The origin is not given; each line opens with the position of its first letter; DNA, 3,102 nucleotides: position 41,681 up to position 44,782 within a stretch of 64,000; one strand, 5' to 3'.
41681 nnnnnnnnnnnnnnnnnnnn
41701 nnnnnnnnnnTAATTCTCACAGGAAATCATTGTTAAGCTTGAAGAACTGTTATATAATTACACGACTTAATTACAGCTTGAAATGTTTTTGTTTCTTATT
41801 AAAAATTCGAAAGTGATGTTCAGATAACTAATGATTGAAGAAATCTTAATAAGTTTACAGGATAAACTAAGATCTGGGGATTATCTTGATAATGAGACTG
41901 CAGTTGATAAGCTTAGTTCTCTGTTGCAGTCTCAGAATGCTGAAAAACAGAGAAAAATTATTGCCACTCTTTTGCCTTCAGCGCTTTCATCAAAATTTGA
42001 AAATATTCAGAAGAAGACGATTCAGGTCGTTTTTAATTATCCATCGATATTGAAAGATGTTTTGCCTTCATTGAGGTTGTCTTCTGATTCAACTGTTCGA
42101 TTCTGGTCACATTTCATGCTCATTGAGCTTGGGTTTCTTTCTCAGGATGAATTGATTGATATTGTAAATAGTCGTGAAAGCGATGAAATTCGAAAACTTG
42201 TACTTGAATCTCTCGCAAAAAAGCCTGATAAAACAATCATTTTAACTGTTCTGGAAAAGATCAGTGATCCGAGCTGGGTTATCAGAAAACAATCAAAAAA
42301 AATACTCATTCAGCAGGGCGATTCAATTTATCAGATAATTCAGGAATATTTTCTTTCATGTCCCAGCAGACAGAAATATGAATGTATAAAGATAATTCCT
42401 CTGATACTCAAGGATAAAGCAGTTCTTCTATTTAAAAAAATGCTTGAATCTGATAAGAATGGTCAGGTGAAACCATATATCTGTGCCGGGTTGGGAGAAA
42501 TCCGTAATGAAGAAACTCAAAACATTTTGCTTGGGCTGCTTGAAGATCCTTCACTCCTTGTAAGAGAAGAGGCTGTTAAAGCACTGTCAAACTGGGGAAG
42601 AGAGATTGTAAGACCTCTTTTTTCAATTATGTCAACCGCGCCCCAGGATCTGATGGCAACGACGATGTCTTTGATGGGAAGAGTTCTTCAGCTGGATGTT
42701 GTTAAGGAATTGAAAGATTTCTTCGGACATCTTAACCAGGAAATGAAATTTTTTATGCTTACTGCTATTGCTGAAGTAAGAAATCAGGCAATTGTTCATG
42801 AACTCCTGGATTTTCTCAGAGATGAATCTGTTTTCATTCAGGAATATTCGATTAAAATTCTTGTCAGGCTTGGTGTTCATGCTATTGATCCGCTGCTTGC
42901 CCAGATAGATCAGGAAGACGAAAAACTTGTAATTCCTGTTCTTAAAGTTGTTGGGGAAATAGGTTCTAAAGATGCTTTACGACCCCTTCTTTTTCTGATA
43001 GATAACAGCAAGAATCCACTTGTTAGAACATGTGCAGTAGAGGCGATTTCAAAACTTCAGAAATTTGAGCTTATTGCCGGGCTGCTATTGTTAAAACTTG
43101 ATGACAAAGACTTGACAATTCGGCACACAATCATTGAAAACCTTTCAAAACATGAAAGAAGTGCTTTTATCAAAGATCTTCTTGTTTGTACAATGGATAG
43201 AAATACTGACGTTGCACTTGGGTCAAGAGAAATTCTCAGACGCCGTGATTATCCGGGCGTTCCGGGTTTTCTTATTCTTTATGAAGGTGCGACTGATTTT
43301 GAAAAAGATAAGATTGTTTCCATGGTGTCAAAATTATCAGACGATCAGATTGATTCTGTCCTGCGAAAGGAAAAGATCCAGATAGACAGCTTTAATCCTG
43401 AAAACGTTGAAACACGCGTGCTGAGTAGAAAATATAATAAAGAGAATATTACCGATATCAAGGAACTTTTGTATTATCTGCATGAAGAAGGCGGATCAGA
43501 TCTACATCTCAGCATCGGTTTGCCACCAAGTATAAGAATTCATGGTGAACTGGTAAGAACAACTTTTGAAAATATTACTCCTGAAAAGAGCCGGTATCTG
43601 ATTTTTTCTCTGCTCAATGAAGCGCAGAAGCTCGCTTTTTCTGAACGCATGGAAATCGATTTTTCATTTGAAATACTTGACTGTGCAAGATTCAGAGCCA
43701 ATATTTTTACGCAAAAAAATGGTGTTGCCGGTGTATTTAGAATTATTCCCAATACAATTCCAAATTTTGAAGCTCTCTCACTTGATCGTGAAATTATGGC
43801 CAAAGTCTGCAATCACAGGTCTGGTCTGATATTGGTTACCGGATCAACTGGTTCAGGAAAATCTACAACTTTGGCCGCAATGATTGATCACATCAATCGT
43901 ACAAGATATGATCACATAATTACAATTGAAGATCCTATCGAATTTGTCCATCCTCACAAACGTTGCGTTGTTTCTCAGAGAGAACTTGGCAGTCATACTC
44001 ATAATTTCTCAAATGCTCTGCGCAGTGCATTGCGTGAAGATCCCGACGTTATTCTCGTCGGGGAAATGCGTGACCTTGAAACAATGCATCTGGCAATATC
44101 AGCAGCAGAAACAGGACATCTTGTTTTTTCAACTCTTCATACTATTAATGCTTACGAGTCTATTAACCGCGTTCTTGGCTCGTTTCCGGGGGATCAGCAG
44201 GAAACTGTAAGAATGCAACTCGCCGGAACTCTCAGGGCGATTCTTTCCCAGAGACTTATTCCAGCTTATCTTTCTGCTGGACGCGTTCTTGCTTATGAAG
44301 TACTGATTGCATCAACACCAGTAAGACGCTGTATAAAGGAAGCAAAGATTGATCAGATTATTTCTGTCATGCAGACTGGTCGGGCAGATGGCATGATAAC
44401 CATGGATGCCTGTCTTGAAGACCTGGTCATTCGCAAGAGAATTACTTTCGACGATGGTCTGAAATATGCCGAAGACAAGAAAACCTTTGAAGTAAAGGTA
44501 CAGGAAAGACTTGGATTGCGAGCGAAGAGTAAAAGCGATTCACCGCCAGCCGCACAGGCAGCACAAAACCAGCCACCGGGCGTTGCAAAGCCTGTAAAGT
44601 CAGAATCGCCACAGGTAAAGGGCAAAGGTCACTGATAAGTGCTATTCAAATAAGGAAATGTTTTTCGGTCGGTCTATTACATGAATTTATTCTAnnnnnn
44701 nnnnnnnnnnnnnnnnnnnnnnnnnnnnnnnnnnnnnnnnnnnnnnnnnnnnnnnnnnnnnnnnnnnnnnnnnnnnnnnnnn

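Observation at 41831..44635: HEAT-repeat::PilT fusion ATPase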

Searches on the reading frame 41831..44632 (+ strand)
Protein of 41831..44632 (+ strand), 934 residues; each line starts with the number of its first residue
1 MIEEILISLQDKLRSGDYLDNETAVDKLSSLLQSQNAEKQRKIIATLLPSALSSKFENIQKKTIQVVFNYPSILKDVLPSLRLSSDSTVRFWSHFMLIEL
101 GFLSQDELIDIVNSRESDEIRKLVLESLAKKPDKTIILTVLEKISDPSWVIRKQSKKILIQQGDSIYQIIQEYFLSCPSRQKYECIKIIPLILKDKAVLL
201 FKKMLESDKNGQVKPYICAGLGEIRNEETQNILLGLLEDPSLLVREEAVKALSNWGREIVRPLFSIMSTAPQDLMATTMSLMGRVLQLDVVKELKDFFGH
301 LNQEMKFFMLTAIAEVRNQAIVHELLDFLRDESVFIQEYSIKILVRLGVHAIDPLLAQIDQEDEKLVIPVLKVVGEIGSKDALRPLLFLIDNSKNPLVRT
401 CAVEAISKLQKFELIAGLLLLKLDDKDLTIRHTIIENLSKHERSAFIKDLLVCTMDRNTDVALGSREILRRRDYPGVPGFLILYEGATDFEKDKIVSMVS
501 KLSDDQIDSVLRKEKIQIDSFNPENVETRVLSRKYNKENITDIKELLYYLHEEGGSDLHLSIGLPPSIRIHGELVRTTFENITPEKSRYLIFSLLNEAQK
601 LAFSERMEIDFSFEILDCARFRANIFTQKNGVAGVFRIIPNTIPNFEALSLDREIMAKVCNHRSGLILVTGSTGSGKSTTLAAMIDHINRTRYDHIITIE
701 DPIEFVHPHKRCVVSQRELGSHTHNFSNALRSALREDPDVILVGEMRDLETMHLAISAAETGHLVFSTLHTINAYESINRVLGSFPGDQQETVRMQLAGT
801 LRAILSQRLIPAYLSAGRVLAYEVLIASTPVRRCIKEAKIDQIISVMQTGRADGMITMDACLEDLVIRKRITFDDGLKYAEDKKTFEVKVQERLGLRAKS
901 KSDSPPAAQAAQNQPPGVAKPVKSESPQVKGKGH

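Call 3: search_protein_families(library=pfam, proteins=[window:41831-44632:+], max_evalue=1)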
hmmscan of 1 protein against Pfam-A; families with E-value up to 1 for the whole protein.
window:41831-44632:+ (934 aa): 30 families (the best 25 are shown)
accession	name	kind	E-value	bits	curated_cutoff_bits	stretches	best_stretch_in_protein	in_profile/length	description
PF00437.27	T2SSE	-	2.7e-46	158.3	24.9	1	629-818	102-286/370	Type II/IV secretion system protein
PF13646.12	HEAT_2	-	9e-29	100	27.7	4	202-261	5-64/88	HEAT repeats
PF02985.28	HEAT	-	4.6e-13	48.5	23.5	2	231-254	3-26/31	HEAT repeat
PF13513.12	HEAT_EZ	-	4.3e-05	24.4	27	1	233-254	33-54/55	HEAT-like repeat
PF13191.12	AAA_16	-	7.5e-05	23.7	32.6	1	654-696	14-53/167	AAA ATPase domain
PF06414.18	Zeta_toxin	-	0.00014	21.8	22.3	1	666-732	18-85/199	Zeta toxin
PF13401.12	AAA_22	-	0.0008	20.2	27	1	663-720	4-59/130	AAA domain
PF13555.12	AAA_29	-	0.0017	18.5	27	1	662-685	20-43/61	P-loop containing region of AAA domain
PF01935.23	DUF87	-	0.0039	17.7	23.2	1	668-693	27-53/220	Helicase HerA, central domain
PF01580.24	FtsK_SpoIIIE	-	0.0043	17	24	1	665-685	40-60/221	FtsK/SpoIIIE family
PF25199.1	nSTAND_NTPase5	-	0.0046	17.2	34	1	653-700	26-77/145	Novel STAND NTPase 5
PF13245.12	AAA_19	-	0.0074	16.9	25.1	1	663-694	10-41/134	AAA domain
PF13604.12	AAA_30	-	0.0082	16.3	27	1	653-692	7-46/191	AAA domain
PF04851.21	ResIII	-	0.012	16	22.5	1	662-774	21-112/164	Type III restriction enzyme, res subunit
PF20720.3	nSTAND3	-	0.013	15.6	27.2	1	662-704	15-56/155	Novel STAND NTPase 3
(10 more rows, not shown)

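Call 4: search_protein_families(library=ncbifam, proteins=[window:41831-44632:+], max_evalue=0.01)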
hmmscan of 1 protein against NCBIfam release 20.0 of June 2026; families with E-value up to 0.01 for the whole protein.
window:41831-44632:+ (934 aa): 22 families
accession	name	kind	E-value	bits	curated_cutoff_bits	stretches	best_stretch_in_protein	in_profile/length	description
TIGR01420.1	pilT_fam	subfamily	1.6e-138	461.6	319.1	1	543-884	2-342/343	PilT/PilU family type 4a pilus ATPase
TIGR02525.1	plasmid_TraJ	equivalog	1e-42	146.5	368.3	1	619-813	105-301/372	plasmid transfer ATPase TraJ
TIGR02524.1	dot_icm_DotB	equivalog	2.5e-42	145.4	463.3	1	543-848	6-322/358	Dot/Icm type IV secretion system ATPase DotB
TIGR02533.1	type_II_gspE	equivalog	6.5e-39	133.9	630.25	1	649-810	225-379/486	type II secretion system ATPase GspE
NF041000.1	ATPase_ComGA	equivalog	7.7e-39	133.3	300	1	634-811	96-266/267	competence type IV pilus ATPase ComGA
TIGR02538.1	type_IV_pilB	equivalog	6e-37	127.5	675.65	1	655-809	307-451/564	type IV-A pilus assembly ATPase PilB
NF007755.0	PRK10436.1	equivalog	4e-35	121.4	617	1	522-811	68-356/465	type II secretion system protein GspE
NF053534.1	T4PilAsmATPsTfpB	equivalog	1.2e-33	116.3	850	1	643-810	312-472/584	type IV pilus assembly ATPase TfpB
NF058587.1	archaellum_moto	equivalog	4e-20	72.1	550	1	663-783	274-395/527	archaellum flagellar ATPase motor FlaI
TIGR03819.1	heli_sec_ATPase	hypoth_equivalog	5.6e-16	58.6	373.15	1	654-805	169-323/340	TadA family conjugal transfer-associated ATPase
TIGR02782.1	TrbB_P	equivalog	8.2e-15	54.9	304.55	1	662-781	136-252/303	P-type conjugative transfer ATPase TrbB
TIGR02788.1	VirB11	equivalog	9.8e-15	54.4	249.95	1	665-781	145-262/308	P-type DNA transfer ATPase VirB11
NF010469.0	PRK13894.1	subfamily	7.6e-13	48.5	508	1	655-781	142-264/320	conjugal transfer ATPase TrbB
NF010425.0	PRK13851.1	equivalog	1.3e-12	47.3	461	1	655-781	153-280/344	type IV secretion system protein VirB11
NF053672.1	bindosome_BasE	exception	6.7e-11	41.6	1000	1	643-784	249-391/512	bindosome assembly system ATPase subunit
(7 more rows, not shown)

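Call 6: find_homologous_proteins(query=window:41831-44632:+, max_evalue=0.00001)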
Query window:41831-44632:+ (934 aa): 88 proteins with E <= 0.00001 among 8000 candidates.
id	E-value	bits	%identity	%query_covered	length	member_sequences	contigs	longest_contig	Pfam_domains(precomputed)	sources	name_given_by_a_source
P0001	0.0e+0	2045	100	100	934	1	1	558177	PF00437.27,PF02985.29,PF13646.13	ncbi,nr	ncbi:MAG: PilT/PilU family type 4a pilus ATPase [Candidatus Riflebacteria bacterium]|nr:PilT/PilU fa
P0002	0.0e+0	1793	86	100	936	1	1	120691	PF00437.27,PF02985.29,PF13646.13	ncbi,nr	ncbi:MAG: PilT/PilU family type 4a pilus ATPase [Candidatus Riflebacteria bacterium]|nr:PilT/PilU fa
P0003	0.0e+0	1625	77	100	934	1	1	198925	PF00437.27,PF02985.29,PF13646.13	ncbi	ncbi:MAG: PilT/PilU family type 4a pilus ATPase [Candidatus Ozemobacteraceae bacterium]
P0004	0.0e+0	1597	75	100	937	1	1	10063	PF00437.27,PF02985.29,PF13646.13,PF13191.13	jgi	-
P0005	0.0e+0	1579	75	100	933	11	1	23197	PF00437.27,PF02985.29,PF03130.23,PF13646.13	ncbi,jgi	-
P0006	0.0e+0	1566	74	100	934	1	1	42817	PF00437.27,PF02985.29,PF13646.13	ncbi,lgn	-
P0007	0.0e+0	1543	73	100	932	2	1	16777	PF00514.30,PF00437.27,PF02985.29,PF13646.13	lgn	-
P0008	0.0e+0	1538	72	100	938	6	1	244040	PF00437.27,PF02985.29,PF13646.13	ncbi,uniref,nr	ncbi:MAG: Twitching motility protein PilT [Candidatus Ozemobacter sibiricus]|uniref:Twitching motili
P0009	0.0e+0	1505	72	99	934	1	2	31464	PF00437.27,PF02985.29,PF03130.23,PF13646.13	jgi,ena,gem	-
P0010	0.0e+0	1505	70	100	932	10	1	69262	PF00437.27,PF02985.29,PF13646.13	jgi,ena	jgi:twitching motility protein PilT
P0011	0.0e+0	1497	70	100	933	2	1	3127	PF00514.30,PF00437.27,PF02985.29,PF03130.23,PF13646.13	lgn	-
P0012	0.0e+0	1495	70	100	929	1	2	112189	PF00437.27,PF02985.29,PF03130.23,PF13646.13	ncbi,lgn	ncbi:MAG: hypothetical protein Kow0029_15420 [Candidatus Rifleibacteriota bacterium]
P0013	0.0e+0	1492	69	100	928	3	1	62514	PF00437.27,PF02985.29,PF03130.23,PF13646.13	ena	-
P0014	0.0e+0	1490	70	100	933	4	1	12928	PF00437.27,PF02985.29,PF13646.13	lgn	-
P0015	0.0e+0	1489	70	100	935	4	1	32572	PF00437.27,PF02985.29,PF13646.13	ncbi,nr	ncbi:MAG: PilT/PilU family type 4a pilus ATPase [Erysipelotrichia bacterium]|nr:PilT/PilU family typ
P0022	0.0e+0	1478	70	100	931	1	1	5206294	PF00437.27,PF02985.29,PF13646.13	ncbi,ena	-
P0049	0.0e+0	1330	64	96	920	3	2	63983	PF00437.27,PF02985.29,PF13646.13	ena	-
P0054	5.3e-278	943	49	96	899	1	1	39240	PF00437.27,PF02985.29,PF13646.13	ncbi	ncbi:PilT/PilU family type 4a pilus ATPase [Candidatus Riflebacteria bacterium]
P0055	8.1e-90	321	42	43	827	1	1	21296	PF00437.27,PF02985.29,PF03130.23,PF13401.13,PF13646.13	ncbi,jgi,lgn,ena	-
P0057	1.0e-24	105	35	28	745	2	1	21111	PF05157.21,PF00437.27,PF00072.31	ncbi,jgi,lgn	-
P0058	1.4e-22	98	32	34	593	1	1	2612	PF05157.21,PF00437.27,PF13191.13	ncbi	-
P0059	1.5e-22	98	38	20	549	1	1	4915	PF13173.13,PF05157.21,PF00437.27,PF13401.13,PF20720.4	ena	-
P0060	1.7e-22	98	38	20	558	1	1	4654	PF05157.21,PF00437.27,PF13401.13,PF20720.4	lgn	-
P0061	1.7e-22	98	38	20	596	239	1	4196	PF05157.21,PF00437.27,PF13401.13,PF20720.4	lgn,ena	-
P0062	1.8e-22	98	38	20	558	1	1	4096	PF13173.13,PF05157.21,PF00437.27,PF13401.13,PF20720.4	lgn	-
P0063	1.8e-22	98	38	20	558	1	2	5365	PF13173.13,PF05157.21,PF00437.27,PF13401.13,PF20720.4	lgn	-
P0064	1.9e-22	98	38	20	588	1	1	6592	PF05157.21,PF00437.27,PF13401.13,PF20720.4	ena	-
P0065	2.2e-22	98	38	20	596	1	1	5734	PF05157.21,PF00437.27,PF13401.13,PF20720.4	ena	-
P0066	2.2e-22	98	38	20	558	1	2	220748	PF13173.13,PF05157.21,PF00437.27,PF13401.13,PF20720.4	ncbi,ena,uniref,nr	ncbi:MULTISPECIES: GspE/PulE family protein [Clostridium]|uniref:GspE/PulE family protein n=1 Tax=Cl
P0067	2.2e-22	98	38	20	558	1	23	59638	PF13173.13,PF05157.21,PF00437.27,PF13401.13,PF20720.4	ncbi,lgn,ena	-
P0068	2.2e-22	98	38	20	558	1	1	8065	PF13173.13,PF05157.21,PF00437.27,PF13401.13,PF20720.4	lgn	-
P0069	2.3e-22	98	38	20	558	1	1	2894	PF13173.13,PF05157.21,PF00437.27,PF13401.13,PF20720.4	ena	-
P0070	2.3e-22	98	38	20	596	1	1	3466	PF05157.21,PF00437.27,PF13401.13,PF20720.4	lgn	-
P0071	2.4e-22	98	38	20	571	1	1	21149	PF05157.21,PF00437.27,PF13401.13,PF20720.4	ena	-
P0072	2.6e-22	97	38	20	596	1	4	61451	PF05157.21,PF00437.27,PF13401.13,PF20720.4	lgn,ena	-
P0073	1.5e-21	95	36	26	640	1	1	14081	PF05157.21,PF00437.27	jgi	jgi:type II secretory ATPase GspE/PulE/Tfp pilus assembly ATPase PilB-like protein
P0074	2.4e-21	94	31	25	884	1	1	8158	PF05157.21,PF00437.27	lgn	-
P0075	8.5e-21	92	38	20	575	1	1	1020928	PF05157.21,PF00437.27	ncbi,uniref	ncbi:type IV-A pilus assembly ATPase PilB [Undibacterium sp. MH2W]|uniref:type IV-A pilus assembly A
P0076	8.7e-21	92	38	20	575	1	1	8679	PF05157.21,PF00437.27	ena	-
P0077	8.7e-21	92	38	20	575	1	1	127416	PF05157.21,PF00437.27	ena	-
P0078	8.7e-21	92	38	20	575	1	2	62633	PF05157.21,PF00437.27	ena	-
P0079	8.8e-21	92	38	20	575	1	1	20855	PF05157.21,PF00437.27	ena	-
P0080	7.4e-20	89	42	16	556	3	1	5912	PF05157.21,PF00437.27,PF13476.13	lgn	-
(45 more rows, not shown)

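Call 7: search_solved_structures(query=window:41831-44632:+, max_evalue=0.001, show_alignments=1)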
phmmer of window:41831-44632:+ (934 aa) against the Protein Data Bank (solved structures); distinct sequences matched with E-value up to 0.001: 50.
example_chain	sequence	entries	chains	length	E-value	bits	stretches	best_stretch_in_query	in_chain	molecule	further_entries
6ojx_A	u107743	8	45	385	9.1e-103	348.6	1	540-889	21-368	Twitching motility pilus retraction ATPase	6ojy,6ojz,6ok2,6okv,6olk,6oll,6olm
3jvu_A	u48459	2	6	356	6.7e-102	345.7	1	542-882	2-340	Twitching mobility protein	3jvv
2ewv_A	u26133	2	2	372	4.1e-101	343.2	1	542-889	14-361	twitching motility protein PilT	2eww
2gsz_A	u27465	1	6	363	7.8e-101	342.2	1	545-889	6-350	twitching motility protein PilT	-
5zfq_A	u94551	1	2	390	2.9e-99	337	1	537-883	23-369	Twitching motility pilus retraction protein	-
5fl3_A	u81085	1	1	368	7.5e-88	299.3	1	543-888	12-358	PILI RETRACTION PROTEIN PILT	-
9n32_A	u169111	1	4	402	4.6e-78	266.9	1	542-895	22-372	PilU protein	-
2eyu_A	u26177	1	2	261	1.2e-76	262.2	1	640-889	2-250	twitching motility protein PilT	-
10my_A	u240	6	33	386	1.7e-67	232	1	554-888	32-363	PilT/PilU family type 4a pilus ATPase | Twitching motility protein PilT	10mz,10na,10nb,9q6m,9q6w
6geb_A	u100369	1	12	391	1.4e-37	132.9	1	547-861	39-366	DotB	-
1p9r_A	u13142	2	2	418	7.1e-27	97.5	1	546-809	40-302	General secretion pathway protein E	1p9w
4kss_A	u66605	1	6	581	1.4e-26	96.6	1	547-809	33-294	Type II secretion system protein E, hemolysin-coregulated protein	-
4ksr_A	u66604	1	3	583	1.4e-26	96.6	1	547-809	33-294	Type II secretion system protein E, Hemolysin-coregulated protein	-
6olj_C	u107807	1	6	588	2.1e-26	96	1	661-783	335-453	Type IV pilus biogenesis ATPase PilB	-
5tsg_B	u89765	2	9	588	2.1e-26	96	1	661-783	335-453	Type IV pilus biogenesis ATPase PilB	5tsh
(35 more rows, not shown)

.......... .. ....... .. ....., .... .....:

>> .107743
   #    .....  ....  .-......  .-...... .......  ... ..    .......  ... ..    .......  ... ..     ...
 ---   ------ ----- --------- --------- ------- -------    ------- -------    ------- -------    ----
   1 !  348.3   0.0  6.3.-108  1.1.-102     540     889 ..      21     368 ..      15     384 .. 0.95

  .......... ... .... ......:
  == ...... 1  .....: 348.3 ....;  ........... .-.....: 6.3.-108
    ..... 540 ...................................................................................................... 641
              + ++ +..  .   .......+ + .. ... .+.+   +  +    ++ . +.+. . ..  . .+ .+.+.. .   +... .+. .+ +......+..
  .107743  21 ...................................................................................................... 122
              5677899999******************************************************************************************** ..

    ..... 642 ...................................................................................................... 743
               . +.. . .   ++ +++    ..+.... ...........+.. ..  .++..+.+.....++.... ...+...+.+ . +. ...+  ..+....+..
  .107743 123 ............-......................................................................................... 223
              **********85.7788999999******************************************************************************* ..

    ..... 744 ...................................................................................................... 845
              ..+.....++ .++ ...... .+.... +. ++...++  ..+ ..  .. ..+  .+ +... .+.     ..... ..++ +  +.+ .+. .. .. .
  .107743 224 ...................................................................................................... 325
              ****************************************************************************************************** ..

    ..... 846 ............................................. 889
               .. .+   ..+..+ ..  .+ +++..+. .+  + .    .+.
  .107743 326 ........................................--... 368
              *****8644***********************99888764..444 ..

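Call 15: find_encoding_contigs(protein=P0054, flank=8000, max_places=2)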
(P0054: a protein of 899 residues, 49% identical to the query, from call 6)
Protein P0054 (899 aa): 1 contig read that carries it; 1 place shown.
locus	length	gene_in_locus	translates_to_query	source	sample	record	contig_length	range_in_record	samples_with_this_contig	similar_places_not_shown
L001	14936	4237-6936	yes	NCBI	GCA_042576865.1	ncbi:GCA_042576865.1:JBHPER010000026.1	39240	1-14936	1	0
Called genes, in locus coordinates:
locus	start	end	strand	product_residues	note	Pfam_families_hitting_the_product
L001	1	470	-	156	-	PF01715:IPPT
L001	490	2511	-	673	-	PF02518:HATPase_c, PF13589:HATPase_c_3, PF01119:DNA_mis_repair, PF08676:MutL_C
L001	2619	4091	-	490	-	PF03009:GDPD, PF13653:GDPD_2 (weak)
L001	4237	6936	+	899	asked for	PF02985:HEAT (faint), PF13646:HEAT_2 (weak), PF00437:T2SSE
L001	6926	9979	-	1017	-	PF13646:HEAT_2 (faint), PF02985:HEAT (faint), PF00211:Guanylate_cyc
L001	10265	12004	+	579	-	PF00587:tRNA-synt_2b, PF04073:tRNA_edit, PF03129:HGTP_anticodon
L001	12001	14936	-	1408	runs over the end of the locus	PF01869:BcrAD_BadFG, PF09989:DUF2229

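Call 16: find_encoding_contigs(protein=P0055, flank=8000, max_places=2)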
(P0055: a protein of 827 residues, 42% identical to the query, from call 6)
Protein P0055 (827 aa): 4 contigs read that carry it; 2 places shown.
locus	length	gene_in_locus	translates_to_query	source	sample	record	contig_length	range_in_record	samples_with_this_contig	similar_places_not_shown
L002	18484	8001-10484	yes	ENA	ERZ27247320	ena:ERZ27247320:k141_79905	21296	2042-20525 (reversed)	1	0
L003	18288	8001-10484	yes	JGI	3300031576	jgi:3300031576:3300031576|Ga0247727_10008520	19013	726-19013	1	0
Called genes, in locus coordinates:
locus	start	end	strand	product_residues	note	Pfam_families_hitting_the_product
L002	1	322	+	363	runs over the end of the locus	?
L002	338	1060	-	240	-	PF02163:Peptidase_M50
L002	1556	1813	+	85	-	PF19891:DUF6364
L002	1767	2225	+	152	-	PF01850:PIN, PF13470:PIN_3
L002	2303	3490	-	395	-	PF05977:MFS_3, PF07690:MFS_1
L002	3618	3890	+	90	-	-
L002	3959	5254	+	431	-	-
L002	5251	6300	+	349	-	PF01297:ZnuA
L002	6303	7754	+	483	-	PF00950:ABC-3, PF01032:FecCD, PF13646:HEAT_2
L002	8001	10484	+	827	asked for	PF02985:HEAT (faint), PF13646:HEAT_2, PF13401:AAA_22 (faint), PF03130:HEAT_PBS (faint), PF13646:HEAT_2, PF00437:T2SSE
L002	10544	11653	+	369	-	PF00437:T2SSE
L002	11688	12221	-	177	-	PF13291:ACT_4 (faint), PF13740:ACT_6, PF01842:ACT (weak)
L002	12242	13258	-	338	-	PF01040:UbiA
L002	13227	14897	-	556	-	PF02541:Ppx-GppA, PF21447:Ppx-GppA_III, PF01966:HD (weak)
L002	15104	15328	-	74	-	-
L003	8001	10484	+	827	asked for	PF02985:HEAT (faint), PF13646:HEAT_2, PF13401:AAA_22 (faint), PF03130:HEAT_PBS (faint), PF13646:HEAT_2, PF00437:T2SSE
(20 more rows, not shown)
